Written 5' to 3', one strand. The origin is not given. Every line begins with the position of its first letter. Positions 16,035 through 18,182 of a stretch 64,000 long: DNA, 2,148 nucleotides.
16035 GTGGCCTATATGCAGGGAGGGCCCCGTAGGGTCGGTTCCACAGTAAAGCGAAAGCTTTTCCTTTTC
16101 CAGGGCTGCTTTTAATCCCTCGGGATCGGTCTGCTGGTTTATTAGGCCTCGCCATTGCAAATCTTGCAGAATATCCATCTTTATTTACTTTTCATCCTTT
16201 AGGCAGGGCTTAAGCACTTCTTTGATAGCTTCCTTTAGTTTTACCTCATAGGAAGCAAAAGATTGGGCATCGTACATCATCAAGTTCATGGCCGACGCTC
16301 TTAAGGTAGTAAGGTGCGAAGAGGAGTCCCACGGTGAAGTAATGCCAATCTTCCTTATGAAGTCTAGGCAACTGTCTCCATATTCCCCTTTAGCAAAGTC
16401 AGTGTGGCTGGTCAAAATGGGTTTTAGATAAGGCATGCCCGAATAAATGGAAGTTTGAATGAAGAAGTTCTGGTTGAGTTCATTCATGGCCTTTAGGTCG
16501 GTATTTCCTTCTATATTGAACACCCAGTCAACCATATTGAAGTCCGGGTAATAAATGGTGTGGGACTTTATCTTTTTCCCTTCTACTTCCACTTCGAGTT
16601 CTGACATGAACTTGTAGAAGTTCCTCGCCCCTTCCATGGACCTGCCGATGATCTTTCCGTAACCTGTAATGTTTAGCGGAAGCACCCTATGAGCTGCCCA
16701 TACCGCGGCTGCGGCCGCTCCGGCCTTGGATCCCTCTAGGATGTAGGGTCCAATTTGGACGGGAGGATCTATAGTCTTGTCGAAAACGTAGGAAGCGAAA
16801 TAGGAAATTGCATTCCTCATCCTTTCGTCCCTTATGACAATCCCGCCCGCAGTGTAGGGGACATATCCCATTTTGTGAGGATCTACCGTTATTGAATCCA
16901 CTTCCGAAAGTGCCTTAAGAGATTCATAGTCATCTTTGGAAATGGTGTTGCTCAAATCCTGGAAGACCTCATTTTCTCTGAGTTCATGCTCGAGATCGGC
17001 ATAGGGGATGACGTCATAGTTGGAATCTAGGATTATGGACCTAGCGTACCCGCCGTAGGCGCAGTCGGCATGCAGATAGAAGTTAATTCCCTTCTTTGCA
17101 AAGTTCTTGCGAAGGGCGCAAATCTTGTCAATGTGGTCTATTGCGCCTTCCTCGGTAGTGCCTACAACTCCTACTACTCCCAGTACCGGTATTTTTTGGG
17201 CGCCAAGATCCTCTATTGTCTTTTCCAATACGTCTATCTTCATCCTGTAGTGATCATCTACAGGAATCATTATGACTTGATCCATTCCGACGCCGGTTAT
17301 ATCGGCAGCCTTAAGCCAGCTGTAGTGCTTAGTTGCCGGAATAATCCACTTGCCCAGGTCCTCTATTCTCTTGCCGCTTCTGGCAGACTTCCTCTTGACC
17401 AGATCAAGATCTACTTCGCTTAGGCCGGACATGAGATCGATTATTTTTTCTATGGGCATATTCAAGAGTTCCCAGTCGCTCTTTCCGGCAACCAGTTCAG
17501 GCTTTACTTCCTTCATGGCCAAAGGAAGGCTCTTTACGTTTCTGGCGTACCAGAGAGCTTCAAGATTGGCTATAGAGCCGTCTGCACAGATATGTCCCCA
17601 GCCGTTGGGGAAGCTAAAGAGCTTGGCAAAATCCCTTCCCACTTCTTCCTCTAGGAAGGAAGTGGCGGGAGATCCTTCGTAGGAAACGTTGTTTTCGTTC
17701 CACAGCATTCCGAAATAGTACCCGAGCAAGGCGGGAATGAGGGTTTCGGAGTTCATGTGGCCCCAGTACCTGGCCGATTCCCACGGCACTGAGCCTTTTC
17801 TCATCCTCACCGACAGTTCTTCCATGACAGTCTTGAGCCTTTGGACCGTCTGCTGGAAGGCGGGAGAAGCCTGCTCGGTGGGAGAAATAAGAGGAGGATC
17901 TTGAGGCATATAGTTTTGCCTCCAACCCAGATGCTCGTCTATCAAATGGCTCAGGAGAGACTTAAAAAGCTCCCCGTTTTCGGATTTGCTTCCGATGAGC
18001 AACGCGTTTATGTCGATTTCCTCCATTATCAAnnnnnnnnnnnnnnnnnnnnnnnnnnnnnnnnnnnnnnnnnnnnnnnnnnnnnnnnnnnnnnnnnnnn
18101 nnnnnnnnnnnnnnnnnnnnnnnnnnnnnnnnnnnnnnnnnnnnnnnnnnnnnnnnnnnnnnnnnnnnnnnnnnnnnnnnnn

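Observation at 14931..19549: Lactobacillales-type tyramine cassette (tyrP-tdc-tyrS) inside a conserved actinobacterial housekeeping operon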

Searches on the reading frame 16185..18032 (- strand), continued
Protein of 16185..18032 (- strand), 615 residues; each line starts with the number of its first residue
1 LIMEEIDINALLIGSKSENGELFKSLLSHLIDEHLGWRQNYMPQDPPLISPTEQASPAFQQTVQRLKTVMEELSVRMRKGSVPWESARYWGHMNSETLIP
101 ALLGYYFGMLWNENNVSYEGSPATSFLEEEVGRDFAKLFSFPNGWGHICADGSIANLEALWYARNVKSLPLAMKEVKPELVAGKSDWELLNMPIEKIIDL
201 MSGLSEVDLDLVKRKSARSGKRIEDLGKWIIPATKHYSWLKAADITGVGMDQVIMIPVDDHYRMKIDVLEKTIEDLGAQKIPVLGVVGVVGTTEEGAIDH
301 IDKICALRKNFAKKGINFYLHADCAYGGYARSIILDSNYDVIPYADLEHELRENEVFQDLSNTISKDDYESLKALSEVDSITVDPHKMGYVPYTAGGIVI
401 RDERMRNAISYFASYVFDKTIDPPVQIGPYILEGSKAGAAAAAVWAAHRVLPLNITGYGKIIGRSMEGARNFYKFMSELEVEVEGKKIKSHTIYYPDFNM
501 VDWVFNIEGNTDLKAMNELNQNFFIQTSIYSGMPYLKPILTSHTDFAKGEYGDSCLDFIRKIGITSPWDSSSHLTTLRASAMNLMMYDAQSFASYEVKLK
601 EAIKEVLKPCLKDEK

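Call 56: search_protein_families(library=pfam, proteins=[L007:13400-14797:+, L007:7892-9175:+, L007:9179-9751:+, L007:16614-18032:+], max_evalue=0.001)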
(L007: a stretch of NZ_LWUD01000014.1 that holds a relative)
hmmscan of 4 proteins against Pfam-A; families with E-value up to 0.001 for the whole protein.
L007:13400-14797:+ (465 aa): 1 family
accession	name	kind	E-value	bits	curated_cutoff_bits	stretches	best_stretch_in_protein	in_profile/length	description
PF03553.21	Na_H_antiporter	-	3.2e-51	174.8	23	2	162-452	1-301/303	Na+/H+ antiporter family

L007:7892-9175:+ (427 aa): 4 families
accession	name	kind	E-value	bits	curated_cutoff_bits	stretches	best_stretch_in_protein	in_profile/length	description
PF13304.12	AAA_21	-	1.1e-26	95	27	1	52-356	4-304/304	AAA domain, putative AbiEii toxin, Type IV TA system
PF13175.12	AAA_15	-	5.4e-14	53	32.1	2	243-350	266-369/374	AAA ATPase domain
PF02463.25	SMC_N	-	1e-07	32.1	40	1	184-366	123-213/220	RecF/RecN/SMC N terminal domain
PF13401.12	AAA_22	-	0.00056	20.7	27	0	235-353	38-127/130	AAA domain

L007:9179-9751:+ (190 aa): 2 families
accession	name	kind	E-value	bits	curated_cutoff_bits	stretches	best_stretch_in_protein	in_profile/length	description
PF13707.11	RloB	-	3.5e-24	86.5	31.5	1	15-177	2-189/195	RloB-like protein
PF20469.4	OLD-like_TOPRIM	-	0.00028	21.8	23.2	1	12-74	3-67/67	Overcoming lysogenization defect protein-like, TOPRIM domain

L007:16614-18032:+ (472 aa): 1 family
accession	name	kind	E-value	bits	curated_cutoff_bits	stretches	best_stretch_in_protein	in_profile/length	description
PF07690.21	MFS_1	-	5.2e-27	95.1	33.4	1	24-404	2-343/347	Major Facilitator Superfamily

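Call 69: search_dna_similar(query=window:16185-18032:-, collection=plasmids, mode=protein, max_rows=12)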
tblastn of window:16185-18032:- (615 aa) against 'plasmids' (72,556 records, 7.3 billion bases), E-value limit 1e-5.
Records with a match: 136; places in all: 140; records where one place covers at least 80% of the query: 19.
Best place of each record, by identity: <60% 136.
By first word of the organism name: Pantoea 52; Bacillus 23; Streptomyces 10; Staphylococcus 9; Mycetohabitans 7; Aliiroseovarius 5; Cupriavidus 4; Acinetobacter 4; Tetragenococcus 2; Klebsiella 2; and 15 more.
By predicted mobility (MOB-suite, as given by PLSDB): non-mobilizable 118; mobilizable 13; conjugative 5.
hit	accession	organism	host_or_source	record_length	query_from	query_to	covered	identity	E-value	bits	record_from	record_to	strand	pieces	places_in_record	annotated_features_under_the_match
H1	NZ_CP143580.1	Enterococcus faecalis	Homo sapiens,bacterial isolate,sonicate ...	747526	5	608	98%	57.9%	0e+0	685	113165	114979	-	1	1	tdc: tyrosine decarboxylase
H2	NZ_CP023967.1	Staphylococcus capitis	Homo sapiens,CSF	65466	4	612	99%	57.3%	0e+0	655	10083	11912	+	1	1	tdc: tyrosine decarboxylase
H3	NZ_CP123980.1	Staphylococcus haemolyticus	Homo sapiens,secretion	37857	4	612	99%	57.3%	0e+0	655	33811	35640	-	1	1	tdc: tyrosine decarboxylase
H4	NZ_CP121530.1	Staphylococcus epidermidis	Homo sapiens,Forehead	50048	4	612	99%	57.1%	0e+0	657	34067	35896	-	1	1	tdc: tyrosine decarboxylase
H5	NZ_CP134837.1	Staphylococcus epidermidis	Homo sapiens,skin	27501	4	612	99%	57.1%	0e+0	656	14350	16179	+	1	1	tdc: tyrosine decarboxylase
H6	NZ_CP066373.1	Staphylococcus epidermidis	Homo sapiens,monoisolate from skin swab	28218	4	612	99%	57.1%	0e+0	654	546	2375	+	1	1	tdc: tyrosine decarboxylase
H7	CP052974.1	Staphylococcus epidermidis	Homo sapiens,nose; prosthetic joint ...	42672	4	612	99%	57.1%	0e+0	654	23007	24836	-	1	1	tdc: tyrosine decarboxylase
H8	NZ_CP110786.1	Staphylococcus capitis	people,cell culture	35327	4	612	99%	57.1%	0e+0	654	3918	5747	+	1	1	tdc: tyrosine decarboxylase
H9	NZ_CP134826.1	Staphylococcus capitis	Homo sapiens,skin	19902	4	612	99%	57.1%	0e+0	654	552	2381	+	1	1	tdc: tyrosine decarboxylase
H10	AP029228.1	Staphylococcus epidermidis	Homo sapiens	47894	4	612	99%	57.0%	0e+0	655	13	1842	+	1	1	tdc: tyrosine decarboxylase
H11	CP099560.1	Lactiplantibacillus pentosus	Olives,Pure culture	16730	4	615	100%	56.0%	0e+0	691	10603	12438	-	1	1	tdc: tyrosine decarboxylase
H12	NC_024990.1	Tetragenococcus halophilus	Japanese fish sauce mash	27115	4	615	100%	55.6%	0e+0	687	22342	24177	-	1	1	tdc: tyrosine decarboxylase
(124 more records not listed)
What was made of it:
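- Mobility of the family: classical tdc occurs on Staphylococcus, Lactiplantibacillus and Tetragenococcus plasmids (call 69).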

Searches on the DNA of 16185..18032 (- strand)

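Call 29: search_rna_families(sources=[L008, L086, L085, L007, L013, L010, L003], threshold=gathering)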
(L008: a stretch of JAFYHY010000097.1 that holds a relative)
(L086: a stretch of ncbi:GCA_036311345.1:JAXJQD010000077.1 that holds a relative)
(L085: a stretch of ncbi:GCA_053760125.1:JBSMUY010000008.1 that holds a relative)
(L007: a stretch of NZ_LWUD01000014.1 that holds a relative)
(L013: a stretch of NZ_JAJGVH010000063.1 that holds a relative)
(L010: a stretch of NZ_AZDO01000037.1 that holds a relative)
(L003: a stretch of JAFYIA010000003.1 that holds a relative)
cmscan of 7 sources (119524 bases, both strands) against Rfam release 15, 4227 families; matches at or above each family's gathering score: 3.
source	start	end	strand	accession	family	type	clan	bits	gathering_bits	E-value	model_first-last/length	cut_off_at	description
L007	14836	15031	+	RF00230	T-box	Cis-reg; leader;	-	99.6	93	1.8e-20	1-219/219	no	T-box leader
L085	6155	6349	+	RF00230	T-box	Cis-reg; leader;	-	96.3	93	1.3e-19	1-219/219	no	T-box leader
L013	21229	21337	-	RF00059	TPP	Cis-reg; riboswitch;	-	61.4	54.3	2.5e-09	1-105/105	no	TPP riboswitch aptamer (THI element)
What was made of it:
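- On Canonical Lactobacillales tdc operon (tyrS-tdc-tyrP-nhaC): It is detected in the controls L007 (99.6 bits) and L085 (96.3 bits) (call 29).
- The classical cluster is spread across many Lactobacillales genera, with its own T-box (call 29).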

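Call 68: search_rna_families(sources=[L008, L081, L086], threshold=evalue, max_evalue=10)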
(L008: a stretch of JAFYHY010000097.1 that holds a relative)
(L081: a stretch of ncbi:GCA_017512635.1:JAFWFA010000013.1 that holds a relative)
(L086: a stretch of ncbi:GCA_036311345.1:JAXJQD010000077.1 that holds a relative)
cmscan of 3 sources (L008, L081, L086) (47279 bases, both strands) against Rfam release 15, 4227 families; matches with E-value up to 10: 18.
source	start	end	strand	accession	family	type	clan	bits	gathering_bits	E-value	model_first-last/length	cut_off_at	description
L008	8502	8620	-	RF02449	ncr1015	Gene; sRNA;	-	32.2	60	0.79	1-121/121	no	Bacillus sRNA ncr1015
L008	8489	8558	-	RF02621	BSnc120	Gene; sRNA;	-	30.5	114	0.0034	1-88/88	no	Brucella sRNA 120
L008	9782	9827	-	RF03474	mir-4766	Gene; miRNA;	-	29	72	0.11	4-51/56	no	mir-4766 microRNA precursor family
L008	8496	8590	-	RF00121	MicC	Gene; sRNA;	-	28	90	4.1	1-123/123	no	MicC RNA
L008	9780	9829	-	RF03483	MIR319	Gene; miRNA;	-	27.1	54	0.12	1-92/92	no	MIR319 microRNA precursor family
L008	9780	9829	+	RF03483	MIR319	Gene; miRNA;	-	26.1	54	0.23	1-92/92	no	MIR319 microRNA precursor family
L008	1201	1317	-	RF00121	MicC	Gene; sRNA;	-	26.1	90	9.8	1-123/123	no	MicC RNA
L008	9750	9803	+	RF01304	sR5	Gene; snRNA; snoRNA; CD-box;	-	25.3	40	0.073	1-53/53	no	Small nucleolar RNA sR5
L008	21224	21310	+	RF04064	MIR5267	Gene; miRNA;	-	25.2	87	3.9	1-81/81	no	MIR5267 microRNA precursor family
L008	21232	21291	-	RF00768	MIR405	Gene; miRNA;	-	24.5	102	5.4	1-83/83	no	MIR405 microRNA precursor family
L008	8503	8571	-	RF00506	Thr_leader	Cis-reg; leader;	-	23.1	55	4.2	1-118/118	no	Threonine operon leader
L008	14360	14419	+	RF01516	v-snoRNA-1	Gene; snRNA; snoRNA; CD-box;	-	23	75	2.2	1-65/65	no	Human herpesvirus 1 small nucleolar RNA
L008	9772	9836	+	RF04239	mir-4679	Gene; miRNA;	-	22.7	88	6.8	1-75/75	no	mir-4679 microRNA precursor family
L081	4625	4713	+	RF01386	isrB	Gene; sRNA;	-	22.4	35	7.3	1-87/87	no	isrB Hfq binding RNA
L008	9780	9828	-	RF04295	mir-329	Gene; miRNA;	CL00149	22.1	76.8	2.8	1-80/80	no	mir-329 microRNA precursor family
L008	3263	3400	+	RF00113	SIB_RNA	Gene; antitoxin;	-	20.8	56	9.3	1-147/147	no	Short Intergenic Abundant RNA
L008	9777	9834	+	RF00638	MIR159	Gene; miRNA;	-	19.3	74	5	1-196/196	no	MIR159 microRNA precursor family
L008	18379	18448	-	RF02186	ST7-OT3_4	Gene; lncRNA;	-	17.1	80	8.7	1-73/73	no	ST7 overlapping transcript 3 conserved region 4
